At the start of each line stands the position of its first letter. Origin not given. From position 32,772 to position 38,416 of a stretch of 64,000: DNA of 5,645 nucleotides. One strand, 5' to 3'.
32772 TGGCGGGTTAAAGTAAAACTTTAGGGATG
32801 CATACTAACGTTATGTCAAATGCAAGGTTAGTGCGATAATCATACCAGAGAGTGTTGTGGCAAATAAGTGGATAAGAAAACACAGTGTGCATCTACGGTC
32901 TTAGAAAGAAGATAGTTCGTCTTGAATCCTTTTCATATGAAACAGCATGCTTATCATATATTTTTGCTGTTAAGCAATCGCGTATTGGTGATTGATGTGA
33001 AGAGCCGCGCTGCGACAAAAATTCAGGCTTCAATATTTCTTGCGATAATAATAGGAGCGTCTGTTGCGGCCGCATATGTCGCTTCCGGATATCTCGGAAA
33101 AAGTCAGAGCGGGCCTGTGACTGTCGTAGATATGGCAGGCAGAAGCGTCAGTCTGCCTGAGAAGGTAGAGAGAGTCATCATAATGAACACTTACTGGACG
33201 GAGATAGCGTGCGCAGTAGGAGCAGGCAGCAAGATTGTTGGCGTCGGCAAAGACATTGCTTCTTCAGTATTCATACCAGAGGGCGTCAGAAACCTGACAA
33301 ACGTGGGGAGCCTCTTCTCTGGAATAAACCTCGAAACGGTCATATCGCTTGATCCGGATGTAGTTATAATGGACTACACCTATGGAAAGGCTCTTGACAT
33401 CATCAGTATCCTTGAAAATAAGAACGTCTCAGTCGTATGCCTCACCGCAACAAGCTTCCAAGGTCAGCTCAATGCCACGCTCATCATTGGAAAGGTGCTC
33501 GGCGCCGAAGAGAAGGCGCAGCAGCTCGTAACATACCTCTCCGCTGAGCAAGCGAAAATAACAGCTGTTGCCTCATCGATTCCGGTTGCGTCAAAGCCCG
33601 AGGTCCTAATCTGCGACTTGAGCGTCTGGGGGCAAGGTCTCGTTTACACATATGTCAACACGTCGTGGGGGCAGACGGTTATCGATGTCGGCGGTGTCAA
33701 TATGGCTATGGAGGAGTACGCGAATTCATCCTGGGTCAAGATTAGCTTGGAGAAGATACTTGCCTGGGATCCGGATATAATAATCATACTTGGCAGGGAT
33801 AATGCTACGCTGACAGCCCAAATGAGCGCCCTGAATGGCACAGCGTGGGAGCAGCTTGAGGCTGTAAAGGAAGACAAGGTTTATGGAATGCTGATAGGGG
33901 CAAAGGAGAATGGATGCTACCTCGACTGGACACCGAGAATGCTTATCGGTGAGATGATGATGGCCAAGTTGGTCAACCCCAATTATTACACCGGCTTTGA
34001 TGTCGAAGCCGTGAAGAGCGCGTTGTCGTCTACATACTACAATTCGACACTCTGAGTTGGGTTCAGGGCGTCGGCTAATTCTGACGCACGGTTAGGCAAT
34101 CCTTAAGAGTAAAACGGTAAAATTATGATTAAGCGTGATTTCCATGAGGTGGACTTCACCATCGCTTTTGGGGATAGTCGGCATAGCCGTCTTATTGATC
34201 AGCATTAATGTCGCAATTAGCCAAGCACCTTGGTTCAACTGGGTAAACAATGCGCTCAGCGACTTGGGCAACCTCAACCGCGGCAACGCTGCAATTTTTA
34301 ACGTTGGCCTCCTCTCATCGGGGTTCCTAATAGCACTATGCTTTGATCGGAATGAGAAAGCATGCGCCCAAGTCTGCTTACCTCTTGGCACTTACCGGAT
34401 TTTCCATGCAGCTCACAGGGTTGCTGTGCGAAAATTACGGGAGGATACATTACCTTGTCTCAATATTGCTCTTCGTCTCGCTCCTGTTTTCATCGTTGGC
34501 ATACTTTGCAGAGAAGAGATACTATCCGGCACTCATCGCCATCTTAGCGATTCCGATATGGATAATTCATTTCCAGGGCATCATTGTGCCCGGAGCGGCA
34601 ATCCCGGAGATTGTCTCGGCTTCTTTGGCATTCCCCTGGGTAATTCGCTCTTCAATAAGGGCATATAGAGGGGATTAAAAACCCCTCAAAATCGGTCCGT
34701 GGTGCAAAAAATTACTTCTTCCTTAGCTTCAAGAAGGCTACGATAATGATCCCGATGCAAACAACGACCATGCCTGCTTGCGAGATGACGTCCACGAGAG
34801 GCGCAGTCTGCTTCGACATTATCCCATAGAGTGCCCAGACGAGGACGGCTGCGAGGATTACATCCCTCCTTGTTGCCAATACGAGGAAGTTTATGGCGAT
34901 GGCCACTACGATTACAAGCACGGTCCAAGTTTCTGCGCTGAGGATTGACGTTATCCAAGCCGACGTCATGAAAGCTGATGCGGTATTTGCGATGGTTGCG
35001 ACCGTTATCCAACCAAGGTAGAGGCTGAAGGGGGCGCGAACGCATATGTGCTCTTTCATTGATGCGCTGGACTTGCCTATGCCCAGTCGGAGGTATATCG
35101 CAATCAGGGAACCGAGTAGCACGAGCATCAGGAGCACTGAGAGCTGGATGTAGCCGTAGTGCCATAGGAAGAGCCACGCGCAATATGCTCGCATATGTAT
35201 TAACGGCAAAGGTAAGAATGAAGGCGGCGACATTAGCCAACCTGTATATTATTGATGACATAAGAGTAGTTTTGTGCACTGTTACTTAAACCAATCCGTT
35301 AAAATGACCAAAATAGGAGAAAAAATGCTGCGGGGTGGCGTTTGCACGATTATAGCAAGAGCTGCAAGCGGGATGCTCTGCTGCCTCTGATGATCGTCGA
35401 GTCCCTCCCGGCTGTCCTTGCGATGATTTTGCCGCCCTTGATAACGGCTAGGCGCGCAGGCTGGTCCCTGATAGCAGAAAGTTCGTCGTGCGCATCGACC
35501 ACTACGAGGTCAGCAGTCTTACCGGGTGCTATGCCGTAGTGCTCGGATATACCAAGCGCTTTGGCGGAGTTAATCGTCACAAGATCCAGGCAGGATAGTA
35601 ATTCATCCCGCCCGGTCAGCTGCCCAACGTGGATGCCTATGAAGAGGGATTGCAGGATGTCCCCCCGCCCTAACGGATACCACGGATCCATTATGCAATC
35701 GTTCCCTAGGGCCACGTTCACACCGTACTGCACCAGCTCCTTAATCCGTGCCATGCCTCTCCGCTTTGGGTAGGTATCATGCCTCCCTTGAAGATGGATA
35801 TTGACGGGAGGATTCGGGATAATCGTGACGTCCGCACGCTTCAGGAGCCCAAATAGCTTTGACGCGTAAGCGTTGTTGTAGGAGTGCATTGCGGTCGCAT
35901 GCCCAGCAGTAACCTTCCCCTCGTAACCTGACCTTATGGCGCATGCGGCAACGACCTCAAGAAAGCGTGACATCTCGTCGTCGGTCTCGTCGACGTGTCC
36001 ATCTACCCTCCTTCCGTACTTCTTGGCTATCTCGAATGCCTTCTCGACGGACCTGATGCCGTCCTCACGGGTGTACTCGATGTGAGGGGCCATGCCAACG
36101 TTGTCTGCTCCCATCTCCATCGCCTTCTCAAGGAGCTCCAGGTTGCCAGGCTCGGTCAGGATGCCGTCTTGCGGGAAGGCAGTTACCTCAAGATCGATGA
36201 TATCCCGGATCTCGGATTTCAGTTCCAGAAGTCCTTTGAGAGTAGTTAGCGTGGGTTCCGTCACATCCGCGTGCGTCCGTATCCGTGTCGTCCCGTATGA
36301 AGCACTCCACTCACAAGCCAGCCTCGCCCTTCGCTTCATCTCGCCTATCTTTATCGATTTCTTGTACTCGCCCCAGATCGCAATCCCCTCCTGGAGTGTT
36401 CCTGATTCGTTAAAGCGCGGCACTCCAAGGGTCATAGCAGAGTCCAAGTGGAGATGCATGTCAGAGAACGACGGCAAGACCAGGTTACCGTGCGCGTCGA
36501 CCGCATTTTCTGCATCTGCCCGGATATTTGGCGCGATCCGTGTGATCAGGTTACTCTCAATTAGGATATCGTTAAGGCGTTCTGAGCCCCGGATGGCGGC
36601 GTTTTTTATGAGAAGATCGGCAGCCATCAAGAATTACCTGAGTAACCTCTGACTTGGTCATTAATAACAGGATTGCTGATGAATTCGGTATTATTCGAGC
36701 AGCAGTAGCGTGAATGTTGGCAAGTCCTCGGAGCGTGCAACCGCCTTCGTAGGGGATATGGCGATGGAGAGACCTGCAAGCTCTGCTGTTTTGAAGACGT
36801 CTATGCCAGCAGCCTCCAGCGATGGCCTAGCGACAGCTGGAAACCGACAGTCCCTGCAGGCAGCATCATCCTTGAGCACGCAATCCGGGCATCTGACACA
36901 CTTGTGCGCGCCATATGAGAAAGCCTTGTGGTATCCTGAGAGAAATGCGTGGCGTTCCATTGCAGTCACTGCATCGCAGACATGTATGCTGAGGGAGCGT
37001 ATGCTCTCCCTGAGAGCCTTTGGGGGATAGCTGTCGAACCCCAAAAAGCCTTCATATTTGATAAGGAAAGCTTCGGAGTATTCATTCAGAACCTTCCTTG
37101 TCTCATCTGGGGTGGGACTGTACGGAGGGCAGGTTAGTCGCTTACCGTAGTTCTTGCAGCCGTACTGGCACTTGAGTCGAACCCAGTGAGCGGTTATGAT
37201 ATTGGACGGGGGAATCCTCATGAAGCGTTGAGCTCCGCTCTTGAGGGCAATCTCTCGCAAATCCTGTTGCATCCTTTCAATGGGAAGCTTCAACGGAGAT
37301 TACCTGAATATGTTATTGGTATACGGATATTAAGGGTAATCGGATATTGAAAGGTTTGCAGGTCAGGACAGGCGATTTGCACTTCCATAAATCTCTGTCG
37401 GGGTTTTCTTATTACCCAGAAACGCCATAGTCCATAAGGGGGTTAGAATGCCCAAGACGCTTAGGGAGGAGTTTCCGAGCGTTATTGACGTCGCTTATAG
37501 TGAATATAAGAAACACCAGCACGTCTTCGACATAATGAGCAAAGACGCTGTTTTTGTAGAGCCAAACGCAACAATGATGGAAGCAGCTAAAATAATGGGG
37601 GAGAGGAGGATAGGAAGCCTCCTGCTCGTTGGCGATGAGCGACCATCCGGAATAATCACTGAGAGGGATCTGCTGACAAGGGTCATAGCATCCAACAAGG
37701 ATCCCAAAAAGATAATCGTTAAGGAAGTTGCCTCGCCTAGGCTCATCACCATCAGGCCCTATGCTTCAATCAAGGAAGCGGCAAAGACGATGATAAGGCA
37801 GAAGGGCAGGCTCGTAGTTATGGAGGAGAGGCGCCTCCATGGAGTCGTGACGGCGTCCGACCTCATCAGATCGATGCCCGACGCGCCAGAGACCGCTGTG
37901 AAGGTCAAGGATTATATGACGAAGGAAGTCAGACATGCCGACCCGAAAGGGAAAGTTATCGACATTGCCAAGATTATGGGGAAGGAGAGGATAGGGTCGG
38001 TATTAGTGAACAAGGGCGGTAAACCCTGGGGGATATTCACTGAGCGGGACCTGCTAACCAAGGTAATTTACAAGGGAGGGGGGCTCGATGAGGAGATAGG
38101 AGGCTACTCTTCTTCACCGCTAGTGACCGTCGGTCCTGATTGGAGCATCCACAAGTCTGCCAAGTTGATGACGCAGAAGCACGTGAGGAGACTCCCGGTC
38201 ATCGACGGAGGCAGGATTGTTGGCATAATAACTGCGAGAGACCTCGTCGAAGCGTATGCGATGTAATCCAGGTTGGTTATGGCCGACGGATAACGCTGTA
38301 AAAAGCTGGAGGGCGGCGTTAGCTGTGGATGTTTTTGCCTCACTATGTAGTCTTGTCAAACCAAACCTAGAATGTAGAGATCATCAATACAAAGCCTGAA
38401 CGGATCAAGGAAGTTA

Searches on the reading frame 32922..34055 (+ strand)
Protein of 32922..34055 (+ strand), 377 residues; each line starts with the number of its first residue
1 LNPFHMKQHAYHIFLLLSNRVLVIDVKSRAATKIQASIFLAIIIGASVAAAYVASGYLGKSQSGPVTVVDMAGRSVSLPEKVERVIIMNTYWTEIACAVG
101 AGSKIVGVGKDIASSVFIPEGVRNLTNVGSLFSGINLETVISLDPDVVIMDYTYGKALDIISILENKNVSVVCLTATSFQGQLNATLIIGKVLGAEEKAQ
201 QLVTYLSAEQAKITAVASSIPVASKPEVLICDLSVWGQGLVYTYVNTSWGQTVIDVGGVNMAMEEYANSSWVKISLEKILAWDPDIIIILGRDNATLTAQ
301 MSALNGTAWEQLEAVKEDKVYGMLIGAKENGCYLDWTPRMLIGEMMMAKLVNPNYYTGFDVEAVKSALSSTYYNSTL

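Call 36: find_related_loci(query=window:32922-34055:+, collection=metagenome_contigs, flank=10000)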
Query window:32922-34055:+ (377 aa) in metagenome_contigs; peptide patterns used: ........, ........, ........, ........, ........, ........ (x = any residue, [..] = any of these).
93 stretches matched a pattern; 1 encode a relative of the query (tblastn E <= 1e-3); 1 distinct loci.
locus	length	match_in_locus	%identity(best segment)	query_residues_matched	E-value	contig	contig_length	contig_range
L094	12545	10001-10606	24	73-288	3e-10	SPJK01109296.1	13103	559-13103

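Call 37: find_encoding_contigs(protein=window:32922-34055:+, flank=10000, max_places=5)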
Protein window:32922-34055:+ (377 aa): no gene with exactly this product is on record in the collection.

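Call 49: search_protein_families(library=pfam, proteins=[window:32922-34055:+], max_evalue=0.001)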
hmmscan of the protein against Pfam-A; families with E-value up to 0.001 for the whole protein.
window:32922-34055:+ (377 aa): 1 family
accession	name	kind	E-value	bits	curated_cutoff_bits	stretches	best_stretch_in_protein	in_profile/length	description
PF01497.23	Peripla_BP_2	-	2.4e-27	96.3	27.5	1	86-322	2-230/235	Periplasmic binding protein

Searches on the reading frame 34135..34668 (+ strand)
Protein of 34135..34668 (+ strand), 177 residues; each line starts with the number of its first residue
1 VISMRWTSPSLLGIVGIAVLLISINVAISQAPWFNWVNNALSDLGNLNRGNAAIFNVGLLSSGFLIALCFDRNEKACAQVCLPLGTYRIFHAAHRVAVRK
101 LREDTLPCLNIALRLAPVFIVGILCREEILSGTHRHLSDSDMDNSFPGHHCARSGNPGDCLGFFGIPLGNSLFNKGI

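Call 49: search_protein_families(library=pfam, proteins=[window:34135-34668:+], max_evalue=0.001)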
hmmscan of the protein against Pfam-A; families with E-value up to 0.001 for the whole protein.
window:34135-34668:+ (177 aa): 1 family
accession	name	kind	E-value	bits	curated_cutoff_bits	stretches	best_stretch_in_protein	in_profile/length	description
PF06197.19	DUF998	-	9.6e-07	29.1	30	1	14-68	1-55/184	Protein of unknown function (DUF998)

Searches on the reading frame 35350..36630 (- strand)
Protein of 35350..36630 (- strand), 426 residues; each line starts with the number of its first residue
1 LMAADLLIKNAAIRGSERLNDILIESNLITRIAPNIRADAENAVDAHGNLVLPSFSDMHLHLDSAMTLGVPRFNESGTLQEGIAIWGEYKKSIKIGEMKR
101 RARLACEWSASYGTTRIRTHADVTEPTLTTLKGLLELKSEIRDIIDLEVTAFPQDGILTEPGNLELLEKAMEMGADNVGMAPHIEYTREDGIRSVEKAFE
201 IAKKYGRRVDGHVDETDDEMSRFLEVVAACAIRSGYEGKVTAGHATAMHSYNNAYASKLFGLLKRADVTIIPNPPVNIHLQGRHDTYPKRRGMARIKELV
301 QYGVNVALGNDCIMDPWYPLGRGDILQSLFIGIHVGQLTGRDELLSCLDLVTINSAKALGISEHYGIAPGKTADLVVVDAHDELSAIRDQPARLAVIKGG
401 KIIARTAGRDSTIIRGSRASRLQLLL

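Call 49: search_protein_families(library=pfam, proteins=[window:35350-36630:-], max_evalue=0.001)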
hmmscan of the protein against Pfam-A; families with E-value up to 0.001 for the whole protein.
window:35350-36630:- (426 aa): 2 families
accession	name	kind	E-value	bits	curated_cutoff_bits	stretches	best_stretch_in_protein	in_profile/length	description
PF07969.17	Amidohydro_3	-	1.8e-49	169.9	29.7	1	43-403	2-471/472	Amidohydrolase family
PF01979.26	Amidohydro_1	-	2.8e-20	73.3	25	1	50-402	1-344/345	Amidohydrolase family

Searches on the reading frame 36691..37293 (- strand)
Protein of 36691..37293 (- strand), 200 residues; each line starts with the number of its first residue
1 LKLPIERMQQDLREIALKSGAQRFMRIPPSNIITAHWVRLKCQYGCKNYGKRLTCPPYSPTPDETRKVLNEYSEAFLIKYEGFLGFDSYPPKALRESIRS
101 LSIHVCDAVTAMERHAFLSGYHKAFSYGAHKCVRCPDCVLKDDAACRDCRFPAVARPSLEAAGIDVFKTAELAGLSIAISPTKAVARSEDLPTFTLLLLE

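Call 38: find_encoding_contigs(protein=window:36691-37293:-, flank=10000, max_places=5)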
Protein window:36691-37293:- (200 aa): 1 contig read that carries it; 1 place shown.
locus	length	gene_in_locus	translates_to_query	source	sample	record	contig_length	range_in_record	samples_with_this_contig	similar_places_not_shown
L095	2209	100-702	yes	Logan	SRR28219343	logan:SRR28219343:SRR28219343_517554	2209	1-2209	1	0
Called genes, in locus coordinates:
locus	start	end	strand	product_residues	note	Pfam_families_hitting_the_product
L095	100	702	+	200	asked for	PF10050:DUF2284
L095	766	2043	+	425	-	PF01979:Amidohydro_1, PF07969:Amidohydro_3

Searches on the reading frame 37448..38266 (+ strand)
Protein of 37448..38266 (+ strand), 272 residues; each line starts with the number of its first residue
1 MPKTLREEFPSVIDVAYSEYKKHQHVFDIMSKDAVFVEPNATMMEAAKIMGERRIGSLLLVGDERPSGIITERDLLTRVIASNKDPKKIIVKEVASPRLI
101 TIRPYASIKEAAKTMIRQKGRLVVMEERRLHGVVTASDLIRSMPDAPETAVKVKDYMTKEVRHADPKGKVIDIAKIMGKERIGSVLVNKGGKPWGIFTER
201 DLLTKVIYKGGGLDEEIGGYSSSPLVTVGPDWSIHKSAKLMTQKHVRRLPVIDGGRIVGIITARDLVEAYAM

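Call 49: search_protein_families(library=pfam, proteins=[window:37448-38266:+], max_evalue=0.001)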
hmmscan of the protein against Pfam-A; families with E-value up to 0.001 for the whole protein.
window:37448-38266:+ (272 aa): 1 family
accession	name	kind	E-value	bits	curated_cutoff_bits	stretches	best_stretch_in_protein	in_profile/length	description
PF00571.33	CBS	-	3.6e-54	181.3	24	4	220-270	4-55/57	CBS domain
